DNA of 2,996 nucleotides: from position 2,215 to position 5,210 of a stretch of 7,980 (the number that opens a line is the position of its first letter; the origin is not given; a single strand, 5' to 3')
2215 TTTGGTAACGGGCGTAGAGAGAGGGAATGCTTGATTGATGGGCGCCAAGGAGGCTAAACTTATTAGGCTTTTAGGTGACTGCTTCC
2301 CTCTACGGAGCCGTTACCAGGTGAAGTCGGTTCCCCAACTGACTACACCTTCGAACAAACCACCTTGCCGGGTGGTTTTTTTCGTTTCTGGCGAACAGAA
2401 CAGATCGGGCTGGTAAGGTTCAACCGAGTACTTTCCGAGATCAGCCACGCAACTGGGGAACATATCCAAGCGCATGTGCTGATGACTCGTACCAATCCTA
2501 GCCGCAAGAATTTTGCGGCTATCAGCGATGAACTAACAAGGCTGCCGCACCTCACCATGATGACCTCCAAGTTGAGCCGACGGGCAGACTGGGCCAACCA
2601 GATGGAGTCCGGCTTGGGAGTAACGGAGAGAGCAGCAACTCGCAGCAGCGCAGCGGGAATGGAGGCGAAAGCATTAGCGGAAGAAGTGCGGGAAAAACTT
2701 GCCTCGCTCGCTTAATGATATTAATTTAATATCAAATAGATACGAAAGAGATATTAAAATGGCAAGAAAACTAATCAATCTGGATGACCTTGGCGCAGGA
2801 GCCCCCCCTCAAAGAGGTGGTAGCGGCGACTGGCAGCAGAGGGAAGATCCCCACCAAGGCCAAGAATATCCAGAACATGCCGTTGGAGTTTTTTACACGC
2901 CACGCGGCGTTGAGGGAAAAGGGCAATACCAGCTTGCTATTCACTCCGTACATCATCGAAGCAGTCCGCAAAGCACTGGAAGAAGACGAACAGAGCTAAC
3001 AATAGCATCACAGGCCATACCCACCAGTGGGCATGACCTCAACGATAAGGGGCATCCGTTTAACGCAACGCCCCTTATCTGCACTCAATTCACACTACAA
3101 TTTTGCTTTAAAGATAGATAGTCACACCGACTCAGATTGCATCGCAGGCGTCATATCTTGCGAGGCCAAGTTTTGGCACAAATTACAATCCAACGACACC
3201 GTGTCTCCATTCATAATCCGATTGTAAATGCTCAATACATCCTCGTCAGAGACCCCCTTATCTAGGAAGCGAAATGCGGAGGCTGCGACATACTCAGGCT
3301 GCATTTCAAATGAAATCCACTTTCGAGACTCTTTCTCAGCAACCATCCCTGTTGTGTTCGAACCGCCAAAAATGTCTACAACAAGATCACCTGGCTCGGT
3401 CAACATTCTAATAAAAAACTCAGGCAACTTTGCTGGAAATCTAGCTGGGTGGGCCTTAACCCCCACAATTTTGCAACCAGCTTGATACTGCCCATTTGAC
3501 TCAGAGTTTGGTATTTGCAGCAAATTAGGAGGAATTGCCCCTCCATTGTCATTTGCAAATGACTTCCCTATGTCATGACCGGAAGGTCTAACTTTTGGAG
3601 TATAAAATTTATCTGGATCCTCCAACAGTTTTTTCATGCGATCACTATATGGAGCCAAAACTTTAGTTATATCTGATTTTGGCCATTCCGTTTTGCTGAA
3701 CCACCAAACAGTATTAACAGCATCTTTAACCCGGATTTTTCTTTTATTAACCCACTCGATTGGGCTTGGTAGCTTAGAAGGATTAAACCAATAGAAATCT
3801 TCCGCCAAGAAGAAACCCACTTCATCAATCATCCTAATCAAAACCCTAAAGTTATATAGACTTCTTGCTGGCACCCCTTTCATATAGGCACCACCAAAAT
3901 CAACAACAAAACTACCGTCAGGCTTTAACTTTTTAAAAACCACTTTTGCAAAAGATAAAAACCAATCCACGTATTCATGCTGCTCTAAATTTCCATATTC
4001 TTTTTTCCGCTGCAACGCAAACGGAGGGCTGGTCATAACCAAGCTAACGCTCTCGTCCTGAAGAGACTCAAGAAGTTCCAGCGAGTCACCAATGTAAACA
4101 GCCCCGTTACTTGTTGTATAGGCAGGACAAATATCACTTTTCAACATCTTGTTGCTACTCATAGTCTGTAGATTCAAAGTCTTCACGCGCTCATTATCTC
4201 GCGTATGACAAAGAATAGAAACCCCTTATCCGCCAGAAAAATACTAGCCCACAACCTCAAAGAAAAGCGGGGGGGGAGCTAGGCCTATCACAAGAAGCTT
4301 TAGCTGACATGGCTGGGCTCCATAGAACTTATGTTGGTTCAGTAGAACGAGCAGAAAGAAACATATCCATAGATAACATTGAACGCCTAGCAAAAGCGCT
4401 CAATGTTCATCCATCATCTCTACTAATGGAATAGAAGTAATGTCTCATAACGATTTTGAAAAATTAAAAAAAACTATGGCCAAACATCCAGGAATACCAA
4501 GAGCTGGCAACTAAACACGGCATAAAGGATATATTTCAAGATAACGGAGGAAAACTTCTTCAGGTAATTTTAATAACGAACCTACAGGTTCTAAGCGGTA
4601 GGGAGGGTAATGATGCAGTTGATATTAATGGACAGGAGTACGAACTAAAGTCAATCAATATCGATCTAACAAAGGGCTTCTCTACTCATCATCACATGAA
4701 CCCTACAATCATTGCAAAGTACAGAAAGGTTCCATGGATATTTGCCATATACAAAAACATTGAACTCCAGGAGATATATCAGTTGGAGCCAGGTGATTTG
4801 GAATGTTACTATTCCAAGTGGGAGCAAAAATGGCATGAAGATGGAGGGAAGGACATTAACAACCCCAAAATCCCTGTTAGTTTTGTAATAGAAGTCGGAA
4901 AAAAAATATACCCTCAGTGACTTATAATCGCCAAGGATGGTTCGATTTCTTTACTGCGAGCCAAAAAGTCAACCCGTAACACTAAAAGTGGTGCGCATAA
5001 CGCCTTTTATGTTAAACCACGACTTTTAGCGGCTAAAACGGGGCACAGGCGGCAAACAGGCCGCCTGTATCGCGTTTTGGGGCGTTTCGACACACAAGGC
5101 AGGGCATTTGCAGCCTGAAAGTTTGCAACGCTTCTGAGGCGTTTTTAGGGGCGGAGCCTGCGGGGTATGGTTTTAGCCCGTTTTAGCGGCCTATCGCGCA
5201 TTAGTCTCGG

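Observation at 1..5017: Tandem elements delimited by dif-like sites look like Xer-dependent IMEX-like elements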

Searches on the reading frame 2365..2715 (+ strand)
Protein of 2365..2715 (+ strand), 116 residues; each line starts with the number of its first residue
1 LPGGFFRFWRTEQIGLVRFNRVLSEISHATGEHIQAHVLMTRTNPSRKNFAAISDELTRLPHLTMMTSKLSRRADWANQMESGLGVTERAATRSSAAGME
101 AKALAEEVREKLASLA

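Call 15: search_protein_families(library=pfam, proteins=[window:2365-2715:+], max_evalue=0.01)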
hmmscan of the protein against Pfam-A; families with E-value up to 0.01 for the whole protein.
window:2365-2715:+ (116 aa): 0 families

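Call 44: search_protein_families(library=ncbifam, proteins=[window:2365-2715:+], max_evalue=0.01)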
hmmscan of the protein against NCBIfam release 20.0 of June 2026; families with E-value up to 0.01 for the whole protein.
window:2365-2715:+ (116 aa): 1 family
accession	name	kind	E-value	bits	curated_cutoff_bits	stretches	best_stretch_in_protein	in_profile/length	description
NF041546.1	ParA_partition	equivalog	0.00013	21.6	180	1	30-107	129-203/203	ParA family partition ATPase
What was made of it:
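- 2400..2999 (+): Remnant partition locus: the 3' end of parA (to 2715) and a parG-like small gene (2759-2999) with a frameshift in a C-run. NCBIfam ParA_partition matches only the C-terminal part of the profile (call 44).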

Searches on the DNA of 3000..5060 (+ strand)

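Call 42: search_dna_similar(query=window:3000-5060:+, collection=plasmids, mode=distant, max_rows=25)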
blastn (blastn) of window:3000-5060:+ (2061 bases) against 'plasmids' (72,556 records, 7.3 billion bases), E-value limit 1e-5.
Records with a match: 44; places in all: 44; records where one place covers at least 80% of the query: 1.
Best place of each record, by identity: 90-95% 13; 80-90% 14; 60-80% 17.
By first word of the organism name: Aeromonas 24; Klebsiella 6; Acinetobacter 5; uncultured 2; Proteus 1; Providencia 1; Saccharobesus 1; Gluconobacter 1; Apilactobacillus 1; Sulfuricella 1; and 1 more.
By predicted mobility (MOB-suite, as given by PLSDB): non-mobilizable 36; mobilizable 8.
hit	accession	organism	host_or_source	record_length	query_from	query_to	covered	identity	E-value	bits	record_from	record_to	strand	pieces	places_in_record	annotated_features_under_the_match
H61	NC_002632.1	Proteus vulgaris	-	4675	259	1912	80%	74.7%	0e+0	1072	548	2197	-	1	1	site-specific DNA-methyltransferase | type-2 restriction enzyme PvuII | helix-turn-helix transcriptional regulator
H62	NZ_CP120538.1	Providencia sp. PROV099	Homo sapiens,Urine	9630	256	1894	80%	68.9%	8e-170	606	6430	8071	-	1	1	site-specific DNA-methyltransferase | restriction endonuclease | helix-turn-helix transcriptional regulator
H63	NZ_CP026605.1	Saccharobesus litoralis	algae mud,microbial mat/biofilm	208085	256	1893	79%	67.9%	2e-139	505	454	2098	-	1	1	restriction endonuclease | DNA methyltransferase | hypothetical protein | helix-turn-helix transcriptional regulator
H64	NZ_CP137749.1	Acinetobacter sp. 16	Homo sapiens,pure culture,urine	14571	268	1894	60%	70.6%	8e-107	584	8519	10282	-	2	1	site-specific DNA-methyltransferase | helix-turn-helix domain-containing protein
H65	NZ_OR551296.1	Acinetobacter junii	-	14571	268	1894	60%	70.6%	8e-107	584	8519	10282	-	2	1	site-specific DNA-methyltransferase | helix-turn-helix domain-containing protein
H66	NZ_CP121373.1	Acinetobacter baumannii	mixed culture,wastewater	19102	349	1894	56%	72.3%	2e-120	629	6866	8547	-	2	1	site-specific DNA-methyltransferase | helix-turn-helix domain-containing protein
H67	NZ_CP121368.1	Acinetobacter baumannii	mixed culture,wastewater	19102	349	1894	56%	72.3%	2e-120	629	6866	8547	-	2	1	site-specific DNA-methyltransferase | helix-turn-helix domain-containing protein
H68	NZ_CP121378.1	Acinetobacter baumannii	mixed culture,wastewater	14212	501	1894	48%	73.2%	2e-107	585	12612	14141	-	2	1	helix-turn-helix domain-containing protein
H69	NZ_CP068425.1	Gluconobacter sphaericus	single cell,Campbell Early grape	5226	337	1092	37%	65.8%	3e-43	186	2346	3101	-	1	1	site-specific DNA-methyltransferase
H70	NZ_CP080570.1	Apilactobacillus kunkeei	Monoisolate,environmental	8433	691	1006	15%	69.0%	3e-24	122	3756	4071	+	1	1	site-specific DNA-methyltransferase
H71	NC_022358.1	Sulfuricella denitrificans skB26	-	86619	1154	1405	12%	67.3%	3e-10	75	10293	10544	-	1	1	helix-turn-helix transcriptional regulator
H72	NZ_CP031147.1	Haloplanus rubicundus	solar salt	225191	718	829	5%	73.2%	5e-8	68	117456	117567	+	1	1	site-specific DNA-methyltransferase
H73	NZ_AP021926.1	Aeromonas sp. WP2-W18-CRE-05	-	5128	1985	2061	4%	87.0%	4e-16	95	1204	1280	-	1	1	none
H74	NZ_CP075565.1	Aeromonas media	cell culture,sludge of the aeration ...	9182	1991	2061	3%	94.4%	5e-21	111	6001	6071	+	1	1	none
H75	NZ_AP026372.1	Aeromonas caviae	-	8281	1991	2061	3%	94.4%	5e-21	111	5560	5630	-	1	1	none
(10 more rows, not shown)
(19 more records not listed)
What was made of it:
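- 3086..4989 (.): Cargo module with XerC arms at both ends ('C module'): a PvuII-type restriction-modification system. 75% nucleotide identity to pPvu1 of Proteus vulgaris (call 42).
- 4205..4434 (+): Controller (C.PvuII-like HTH) gene, frameshifted in a run of 8 G (4269-4276). Annotated as an HTH regulator in pPvu1 (call 42).
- Closest known: Evolution of enterobacterial ColE1-like plasmids by Xer and oriT recombination. Same: The cargo here is 75% identical to the PvuII system of pPvu1 (call 42).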

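Call 46: search_dna_similar(query=window:4984-5020:+, collection=plasmids, mode=distant, max_evalue=1, max_rows=60)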
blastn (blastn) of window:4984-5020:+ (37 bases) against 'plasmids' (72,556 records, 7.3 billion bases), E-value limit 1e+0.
Records with a match: 361; places in all: 370; records where one place covers at least 80% of the query: 25.
Best place of each record, by identity: >=99% 10; 95-99% 21; 90-95% 30; 80-90% 300.
By first word of the organism name: Klebsiella 277; Aeromonas 62; Escherichia 6; Acinetobacter 3; Citrobacter 3; uncultured 2; Enterobacter 2; Yersinia 2; Serratia 2; Proteus 1; and 1 more.
By predicted mobility (MOB-suite, as given by PLSDB): conjugative 246; non-mobilizable 73; mobilizable 42.
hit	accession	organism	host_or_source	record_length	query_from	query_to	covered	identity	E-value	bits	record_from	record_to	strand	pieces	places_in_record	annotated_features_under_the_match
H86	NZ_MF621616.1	Aeromonas salmonicida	rainbow trout,kidney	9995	1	33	89%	97.0%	1e-6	56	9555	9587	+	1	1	hypothetical protein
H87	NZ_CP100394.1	Aeromonas caviae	bile,bile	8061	1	33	89%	91.2%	3e-3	46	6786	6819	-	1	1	none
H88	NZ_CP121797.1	Aeromonas hydrophila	Homo sapiens,plasma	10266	1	33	89%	91.2%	3e-3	46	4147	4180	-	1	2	none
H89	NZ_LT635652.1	Aeromonas caviae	-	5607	1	33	89%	91.2%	3e-3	46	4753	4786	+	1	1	none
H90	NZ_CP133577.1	Aeromonas dhakensis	Ancherythroculter nigrocauda,liver, ...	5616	1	33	89%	91.2%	3e-3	46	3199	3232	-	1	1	none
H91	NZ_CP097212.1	Aeromonas caviae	activated sludge,activated sludge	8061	1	33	89%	91.2%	3e-3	46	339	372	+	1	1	none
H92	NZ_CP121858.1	Aeromonas veronii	Homo sapiens,plasma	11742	1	33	89%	90.9%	7e-4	47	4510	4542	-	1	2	none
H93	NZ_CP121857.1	Aeromonas veronii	Homo sapiens,plasma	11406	1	33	89%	90.9%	7e-4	47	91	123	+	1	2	none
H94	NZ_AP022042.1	Aeromonas veronii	-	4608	1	33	89%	90.9%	7e-4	47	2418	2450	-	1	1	none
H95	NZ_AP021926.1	Aeromonas sp. WP2-W18-CRE-05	-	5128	1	33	89%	90.9%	7e-4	47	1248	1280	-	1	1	none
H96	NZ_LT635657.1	Aeromonas veronii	-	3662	1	33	89%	90.9%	7e-4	47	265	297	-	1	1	none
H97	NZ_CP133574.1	Aeromonas dhakensis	Ancherythroculter nigrocauda,liver, ...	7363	1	33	89%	88.2%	3e-2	41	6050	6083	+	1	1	hypothetical protein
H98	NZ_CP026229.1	Aeromonas sp. ASNIH1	-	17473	1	33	89%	87.9%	9e-3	43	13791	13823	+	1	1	none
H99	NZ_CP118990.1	Aeromonas allosaccharophila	Homo sapiens,cell culture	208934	1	33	89%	87.9%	9e-3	43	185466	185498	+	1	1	none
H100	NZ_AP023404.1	Aeromonas hydrophila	-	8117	1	33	89%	87.9%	9e-3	43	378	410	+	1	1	none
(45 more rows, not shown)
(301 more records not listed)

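Call 78: get_annotated_region(hit=H66, flank=1500)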
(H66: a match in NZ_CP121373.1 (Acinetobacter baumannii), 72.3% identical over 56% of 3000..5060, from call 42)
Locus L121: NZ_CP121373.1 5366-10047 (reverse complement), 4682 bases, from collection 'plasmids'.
description: Acinetobacter baumannii strain LRB plasmid plas3_LRB, complete sequence
organism: Acinetobacter baumannii (NCBI taxid 470)
taxonomy: Bacteria; Pseudomonadota; Gammaproteobacteria; Moraxellales; Moraxellaceae; Acinetobacter; Acinetobacter baumannii
host: -; source: mixed culture,wastewater; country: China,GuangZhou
typing (MOB-suite, as given by PLSDB): non-mobilizable; replicon rep_cluster_1254
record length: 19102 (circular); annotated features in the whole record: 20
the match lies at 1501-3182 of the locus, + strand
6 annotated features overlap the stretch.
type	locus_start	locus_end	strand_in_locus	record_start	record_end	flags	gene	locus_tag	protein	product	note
CDS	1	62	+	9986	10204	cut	-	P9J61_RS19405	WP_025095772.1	hypothetical protein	-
CDS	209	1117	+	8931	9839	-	-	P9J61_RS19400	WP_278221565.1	DUF5677 domain-containing protein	-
CDS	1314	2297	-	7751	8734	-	-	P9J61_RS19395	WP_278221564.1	site-specific DNA-methyltransferase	GO:0009307 - DNA restriction-modification system [Evidence IEA]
CDS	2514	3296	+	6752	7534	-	-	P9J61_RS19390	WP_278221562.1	helix-turn-helix domain-containing protein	-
CDS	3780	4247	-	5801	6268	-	-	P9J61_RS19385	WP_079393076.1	DUF1643 domain-containing protein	-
CDS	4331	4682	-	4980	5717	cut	-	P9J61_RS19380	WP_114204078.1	protein phosphatase 2C domain-containing protein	-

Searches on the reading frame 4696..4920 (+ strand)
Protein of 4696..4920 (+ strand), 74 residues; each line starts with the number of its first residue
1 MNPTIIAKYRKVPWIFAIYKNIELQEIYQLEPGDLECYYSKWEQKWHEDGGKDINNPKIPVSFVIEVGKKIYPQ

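Call 15: search_protein_families(library=pfam, proteins=[window:4696-4920:+], max_evalue=0.01)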
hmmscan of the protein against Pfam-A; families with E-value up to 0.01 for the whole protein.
window:4696-4920:+ (74 aa): 1 family
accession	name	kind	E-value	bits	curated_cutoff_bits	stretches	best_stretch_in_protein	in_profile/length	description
PF09225.16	Endonuc-PvuII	-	8.3e-29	101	25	1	1-72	83-155/155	Restriction endonuclease PvuII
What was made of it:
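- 4440..4920 (+): PvuII-like endonuclease gene, frameshifted in a run of 8 A (4466-4473). Pfam PF09225, E = 8e-29, for the 3' part 4696-4920 (call 15).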
